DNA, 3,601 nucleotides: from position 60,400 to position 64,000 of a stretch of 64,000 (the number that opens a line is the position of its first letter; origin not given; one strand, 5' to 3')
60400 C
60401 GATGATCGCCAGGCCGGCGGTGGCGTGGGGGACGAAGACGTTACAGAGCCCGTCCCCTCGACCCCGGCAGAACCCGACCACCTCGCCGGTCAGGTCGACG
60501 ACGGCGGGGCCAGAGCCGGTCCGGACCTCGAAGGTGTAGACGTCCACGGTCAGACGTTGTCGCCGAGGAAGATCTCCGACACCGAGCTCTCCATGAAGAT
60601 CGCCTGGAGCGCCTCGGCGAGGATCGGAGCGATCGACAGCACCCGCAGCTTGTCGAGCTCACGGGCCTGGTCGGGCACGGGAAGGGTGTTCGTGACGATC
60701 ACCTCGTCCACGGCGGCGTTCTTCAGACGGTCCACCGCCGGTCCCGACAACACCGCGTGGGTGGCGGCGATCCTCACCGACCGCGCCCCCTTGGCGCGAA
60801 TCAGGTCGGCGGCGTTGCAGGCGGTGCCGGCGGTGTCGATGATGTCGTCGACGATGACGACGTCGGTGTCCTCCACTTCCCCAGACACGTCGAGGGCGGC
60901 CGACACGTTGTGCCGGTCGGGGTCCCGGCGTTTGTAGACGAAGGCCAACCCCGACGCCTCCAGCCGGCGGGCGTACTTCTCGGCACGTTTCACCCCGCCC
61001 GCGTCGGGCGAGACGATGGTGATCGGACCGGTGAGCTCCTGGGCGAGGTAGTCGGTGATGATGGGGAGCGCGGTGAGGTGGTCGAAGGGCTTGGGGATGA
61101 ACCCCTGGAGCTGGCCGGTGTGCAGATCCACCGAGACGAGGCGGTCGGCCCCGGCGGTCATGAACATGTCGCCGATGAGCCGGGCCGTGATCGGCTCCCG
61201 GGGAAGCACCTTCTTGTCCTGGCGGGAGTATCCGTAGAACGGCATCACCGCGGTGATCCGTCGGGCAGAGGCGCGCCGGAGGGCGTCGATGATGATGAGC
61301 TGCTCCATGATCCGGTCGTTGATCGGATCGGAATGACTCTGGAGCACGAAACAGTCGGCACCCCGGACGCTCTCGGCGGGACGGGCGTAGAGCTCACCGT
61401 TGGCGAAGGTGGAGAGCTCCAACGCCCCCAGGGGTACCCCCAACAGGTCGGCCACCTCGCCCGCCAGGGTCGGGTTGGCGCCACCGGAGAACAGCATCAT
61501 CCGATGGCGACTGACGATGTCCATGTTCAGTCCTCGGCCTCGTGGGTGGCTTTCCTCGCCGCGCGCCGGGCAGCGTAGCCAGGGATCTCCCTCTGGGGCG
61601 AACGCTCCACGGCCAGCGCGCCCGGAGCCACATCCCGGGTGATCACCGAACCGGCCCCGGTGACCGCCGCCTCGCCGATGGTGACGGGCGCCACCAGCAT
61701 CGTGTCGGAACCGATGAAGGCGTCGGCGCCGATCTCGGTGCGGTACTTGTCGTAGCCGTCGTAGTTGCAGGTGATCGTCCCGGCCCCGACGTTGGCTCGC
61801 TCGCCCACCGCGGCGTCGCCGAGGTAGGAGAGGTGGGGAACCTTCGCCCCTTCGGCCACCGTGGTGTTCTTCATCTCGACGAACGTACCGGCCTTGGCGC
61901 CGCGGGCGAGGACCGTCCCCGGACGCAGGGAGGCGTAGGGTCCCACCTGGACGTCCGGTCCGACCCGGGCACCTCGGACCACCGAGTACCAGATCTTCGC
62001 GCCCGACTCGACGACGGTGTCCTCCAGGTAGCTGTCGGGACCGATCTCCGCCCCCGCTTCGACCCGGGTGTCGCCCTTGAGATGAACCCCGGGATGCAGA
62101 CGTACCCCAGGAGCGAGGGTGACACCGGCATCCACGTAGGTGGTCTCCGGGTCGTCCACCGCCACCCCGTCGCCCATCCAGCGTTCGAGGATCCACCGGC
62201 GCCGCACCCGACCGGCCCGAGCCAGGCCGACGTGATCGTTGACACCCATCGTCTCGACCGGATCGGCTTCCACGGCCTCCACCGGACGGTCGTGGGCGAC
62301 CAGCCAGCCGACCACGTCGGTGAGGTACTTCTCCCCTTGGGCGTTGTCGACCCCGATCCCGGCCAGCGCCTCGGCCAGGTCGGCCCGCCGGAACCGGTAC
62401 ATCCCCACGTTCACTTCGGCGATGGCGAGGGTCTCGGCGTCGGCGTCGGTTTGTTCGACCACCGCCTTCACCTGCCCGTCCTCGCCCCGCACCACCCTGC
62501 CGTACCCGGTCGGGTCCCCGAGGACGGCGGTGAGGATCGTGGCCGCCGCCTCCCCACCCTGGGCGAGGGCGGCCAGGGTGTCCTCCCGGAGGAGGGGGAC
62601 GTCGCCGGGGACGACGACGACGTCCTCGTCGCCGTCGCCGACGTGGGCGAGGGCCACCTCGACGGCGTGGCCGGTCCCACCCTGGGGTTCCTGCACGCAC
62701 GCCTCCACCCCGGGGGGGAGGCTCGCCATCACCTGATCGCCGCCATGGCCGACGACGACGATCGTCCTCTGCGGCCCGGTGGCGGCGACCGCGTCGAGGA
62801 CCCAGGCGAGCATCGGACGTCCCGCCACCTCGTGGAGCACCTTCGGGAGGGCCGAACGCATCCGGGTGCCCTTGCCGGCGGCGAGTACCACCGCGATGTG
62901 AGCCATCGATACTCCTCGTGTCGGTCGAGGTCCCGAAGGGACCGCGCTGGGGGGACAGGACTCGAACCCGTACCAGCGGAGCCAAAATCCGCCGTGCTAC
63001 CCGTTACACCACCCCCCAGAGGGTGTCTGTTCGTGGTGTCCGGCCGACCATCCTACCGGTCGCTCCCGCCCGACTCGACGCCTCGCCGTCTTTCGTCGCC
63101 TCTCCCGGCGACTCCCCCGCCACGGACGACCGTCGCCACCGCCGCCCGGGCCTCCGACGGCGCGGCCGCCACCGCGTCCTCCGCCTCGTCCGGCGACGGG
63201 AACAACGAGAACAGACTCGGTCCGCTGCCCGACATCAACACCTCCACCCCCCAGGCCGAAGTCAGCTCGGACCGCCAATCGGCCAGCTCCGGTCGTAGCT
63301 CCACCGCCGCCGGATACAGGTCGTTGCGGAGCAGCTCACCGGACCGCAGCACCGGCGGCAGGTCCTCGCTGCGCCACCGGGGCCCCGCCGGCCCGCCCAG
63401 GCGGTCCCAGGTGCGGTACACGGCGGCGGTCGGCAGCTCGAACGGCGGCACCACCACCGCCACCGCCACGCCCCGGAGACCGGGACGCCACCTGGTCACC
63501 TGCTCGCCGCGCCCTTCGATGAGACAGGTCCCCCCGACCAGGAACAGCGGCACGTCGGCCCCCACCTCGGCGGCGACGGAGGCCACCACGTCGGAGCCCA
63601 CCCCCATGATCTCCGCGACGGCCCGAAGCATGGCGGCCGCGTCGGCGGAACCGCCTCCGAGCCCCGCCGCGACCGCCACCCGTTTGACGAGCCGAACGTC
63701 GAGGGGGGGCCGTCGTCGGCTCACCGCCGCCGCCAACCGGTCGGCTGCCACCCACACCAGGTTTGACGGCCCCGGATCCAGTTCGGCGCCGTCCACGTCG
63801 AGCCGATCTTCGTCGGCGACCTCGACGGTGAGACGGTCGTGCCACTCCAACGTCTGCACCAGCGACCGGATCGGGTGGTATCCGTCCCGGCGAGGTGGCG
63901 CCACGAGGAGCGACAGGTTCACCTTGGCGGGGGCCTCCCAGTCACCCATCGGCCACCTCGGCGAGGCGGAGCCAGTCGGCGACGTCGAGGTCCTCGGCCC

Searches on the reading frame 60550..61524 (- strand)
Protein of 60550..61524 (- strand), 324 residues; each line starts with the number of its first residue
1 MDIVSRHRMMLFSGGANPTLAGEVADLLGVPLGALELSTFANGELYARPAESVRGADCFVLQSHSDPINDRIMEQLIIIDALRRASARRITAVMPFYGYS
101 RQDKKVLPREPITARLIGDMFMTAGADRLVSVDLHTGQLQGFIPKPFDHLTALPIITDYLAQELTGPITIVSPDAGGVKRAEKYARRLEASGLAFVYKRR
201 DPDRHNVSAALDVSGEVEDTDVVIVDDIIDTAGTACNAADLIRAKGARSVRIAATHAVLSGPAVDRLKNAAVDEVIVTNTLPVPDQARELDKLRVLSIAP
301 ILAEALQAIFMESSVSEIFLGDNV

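Call 51: search_protein_families(library=pfam, proteins=[window:60550-61524:-], max_evalue=0.00001)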
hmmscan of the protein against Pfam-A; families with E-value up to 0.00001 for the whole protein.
window:60550-61524:- (324 aa): 3 families
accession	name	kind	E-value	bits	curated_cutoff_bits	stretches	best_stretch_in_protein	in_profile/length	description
PF13793.12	Pribosyltran_N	-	2.2e-47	160.2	25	1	9-125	1-117/117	N-terminal domain of ribose phosphate pyrophosphokinase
PF14572.12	Pribosyl_synth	-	5.4e-22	79.1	27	1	210-319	74-183/184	Phosphoribosyl synthetase-associated domain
PF00156.33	Pribosyltran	-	1.3e-18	67.3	26.3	1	159-274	18-142/158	Phosphoribosyl transferase domain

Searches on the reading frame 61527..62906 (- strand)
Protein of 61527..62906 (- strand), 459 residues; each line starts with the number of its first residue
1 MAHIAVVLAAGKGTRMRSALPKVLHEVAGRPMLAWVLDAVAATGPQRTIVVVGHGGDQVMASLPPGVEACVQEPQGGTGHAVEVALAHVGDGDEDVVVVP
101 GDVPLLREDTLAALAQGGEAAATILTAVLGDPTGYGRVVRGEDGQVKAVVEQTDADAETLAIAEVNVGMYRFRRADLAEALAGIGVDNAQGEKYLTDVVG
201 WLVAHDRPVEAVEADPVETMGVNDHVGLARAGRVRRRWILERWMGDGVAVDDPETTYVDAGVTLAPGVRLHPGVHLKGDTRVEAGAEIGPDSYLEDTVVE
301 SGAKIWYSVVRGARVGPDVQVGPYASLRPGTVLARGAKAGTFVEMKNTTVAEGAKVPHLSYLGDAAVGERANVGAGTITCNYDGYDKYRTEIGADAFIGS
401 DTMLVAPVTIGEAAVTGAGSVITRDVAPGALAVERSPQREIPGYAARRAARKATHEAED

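Call 51: search_protein_families(library=pfam, proteins=[window:61527-62906:-], max_evalue=0.00001)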
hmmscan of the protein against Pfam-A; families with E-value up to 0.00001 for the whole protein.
window:61527-62906:- (459 aa): 4 families
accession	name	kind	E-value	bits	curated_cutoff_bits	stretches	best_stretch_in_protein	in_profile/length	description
PF00132.30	Hexapep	-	5e-23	80.2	27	1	390-424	2-36/36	Bacterial transferase hexapeptide (six repeats)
PF12804.13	NTP_transf_3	-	5.4e-22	79.1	27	1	5-125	1-119/160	MobA-like NTP transferase domain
PF00483.29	NTP_transferase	-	1.5e-12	48.1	21.2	1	5-211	2-218/245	Nucleotidyl transferase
PF01128.25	IspD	-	7.9e-11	42.6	27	1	4-129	2-130/221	2-C-methyl-D-erythritol 4-phosphate cytidylyltransferase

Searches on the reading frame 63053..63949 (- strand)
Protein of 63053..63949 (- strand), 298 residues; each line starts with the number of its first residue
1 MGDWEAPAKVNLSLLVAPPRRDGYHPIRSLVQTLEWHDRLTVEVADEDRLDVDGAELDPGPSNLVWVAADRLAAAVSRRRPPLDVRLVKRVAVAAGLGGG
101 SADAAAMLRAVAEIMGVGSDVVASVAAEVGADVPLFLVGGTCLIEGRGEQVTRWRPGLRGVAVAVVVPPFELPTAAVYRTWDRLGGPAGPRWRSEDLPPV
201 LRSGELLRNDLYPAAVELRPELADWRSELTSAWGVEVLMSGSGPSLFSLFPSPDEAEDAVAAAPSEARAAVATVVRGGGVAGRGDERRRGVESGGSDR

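Call 51: search_protein_families(library=pfam, proteins=[window:63053-63949:-], max_evalue=0.00001)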
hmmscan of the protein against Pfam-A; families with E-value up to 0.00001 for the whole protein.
window:63053-63949:- (298 aa): 2 families
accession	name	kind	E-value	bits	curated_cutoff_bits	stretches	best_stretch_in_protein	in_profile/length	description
PF00288.32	GHMP_kinases_N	-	4.1e-11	43.4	22.3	1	63-140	1-87/87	GHMP kinases N terminal domain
PF08544.19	GHMP_kinases_C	-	1.1e-07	32.6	21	1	204-265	14-81/85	GHMP kinases C terminal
